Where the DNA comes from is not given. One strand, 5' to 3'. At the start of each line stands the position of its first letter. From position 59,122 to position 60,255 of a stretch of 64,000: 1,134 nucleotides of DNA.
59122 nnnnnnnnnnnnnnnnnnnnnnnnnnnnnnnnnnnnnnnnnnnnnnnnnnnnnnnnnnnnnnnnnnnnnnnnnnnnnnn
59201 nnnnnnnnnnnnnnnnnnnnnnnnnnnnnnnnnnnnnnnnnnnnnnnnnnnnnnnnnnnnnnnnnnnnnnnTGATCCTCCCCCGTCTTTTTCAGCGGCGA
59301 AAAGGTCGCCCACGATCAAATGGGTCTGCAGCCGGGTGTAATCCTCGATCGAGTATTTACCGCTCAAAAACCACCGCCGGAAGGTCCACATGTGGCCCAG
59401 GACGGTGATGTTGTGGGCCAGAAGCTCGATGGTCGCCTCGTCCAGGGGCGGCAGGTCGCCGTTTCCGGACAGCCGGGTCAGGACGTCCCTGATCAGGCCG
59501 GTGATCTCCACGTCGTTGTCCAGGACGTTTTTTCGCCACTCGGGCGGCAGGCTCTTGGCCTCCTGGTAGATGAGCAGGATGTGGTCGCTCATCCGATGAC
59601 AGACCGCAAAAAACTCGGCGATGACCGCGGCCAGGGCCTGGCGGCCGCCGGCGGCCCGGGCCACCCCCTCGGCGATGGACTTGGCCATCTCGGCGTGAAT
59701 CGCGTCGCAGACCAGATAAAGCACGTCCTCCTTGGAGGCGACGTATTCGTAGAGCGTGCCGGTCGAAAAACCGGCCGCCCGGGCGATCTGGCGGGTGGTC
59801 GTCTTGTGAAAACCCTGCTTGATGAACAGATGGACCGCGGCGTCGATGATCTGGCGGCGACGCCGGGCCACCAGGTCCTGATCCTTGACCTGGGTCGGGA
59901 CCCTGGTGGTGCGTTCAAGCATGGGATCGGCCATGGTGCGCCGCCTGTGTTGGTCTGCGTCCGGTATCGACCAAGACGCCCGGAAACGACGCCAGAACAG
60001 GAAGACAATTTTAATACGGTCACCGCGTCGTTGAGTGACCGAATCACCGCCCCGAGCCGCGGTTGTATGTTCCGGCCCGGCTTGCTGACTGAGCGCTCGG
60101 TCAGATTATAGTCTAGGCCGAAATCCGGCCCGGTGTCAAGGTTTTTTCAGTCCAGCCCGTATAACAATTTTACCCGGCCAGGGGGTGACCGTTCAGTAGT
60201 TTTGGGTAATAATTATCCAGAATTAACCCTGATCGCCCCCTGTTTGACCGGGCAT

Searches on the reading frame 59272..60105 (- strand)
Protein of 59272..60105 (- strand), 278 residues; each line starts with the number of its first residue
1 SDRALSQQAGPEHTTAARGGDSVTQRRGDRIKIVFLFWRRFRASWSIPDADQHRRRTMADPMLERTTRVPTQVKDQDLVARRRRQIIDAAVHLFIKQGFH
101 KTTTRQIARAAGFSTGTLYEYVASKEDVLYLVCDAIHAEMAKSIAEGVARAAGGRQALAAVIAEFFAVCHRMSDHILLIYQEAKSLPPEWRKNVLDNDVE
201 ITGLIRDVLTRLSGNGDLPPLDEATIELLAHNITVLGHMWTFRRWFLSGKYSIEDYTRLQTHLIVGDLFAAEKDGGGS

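Call 77: search_protein_families(library=pfam, proteins=[window:59272-60105:-], max_evalue=0.00001)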
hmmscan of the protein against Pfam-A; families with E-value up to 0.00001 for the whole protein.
window:59272-60105:- (278 aa): 2 families
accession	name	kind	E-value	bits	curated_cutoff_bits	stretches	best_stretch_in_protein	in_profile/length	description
PF00440.29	TetR_N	-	1.8e-15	56.9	24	1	86-129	1-44/47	Bacterial regulatory proteins, tetR family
PF17932.6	TetR_C_24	-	2.2e-06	28.3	26.4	1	155-261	5-107/114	Tetracyclin repressor-like, C-terminal domain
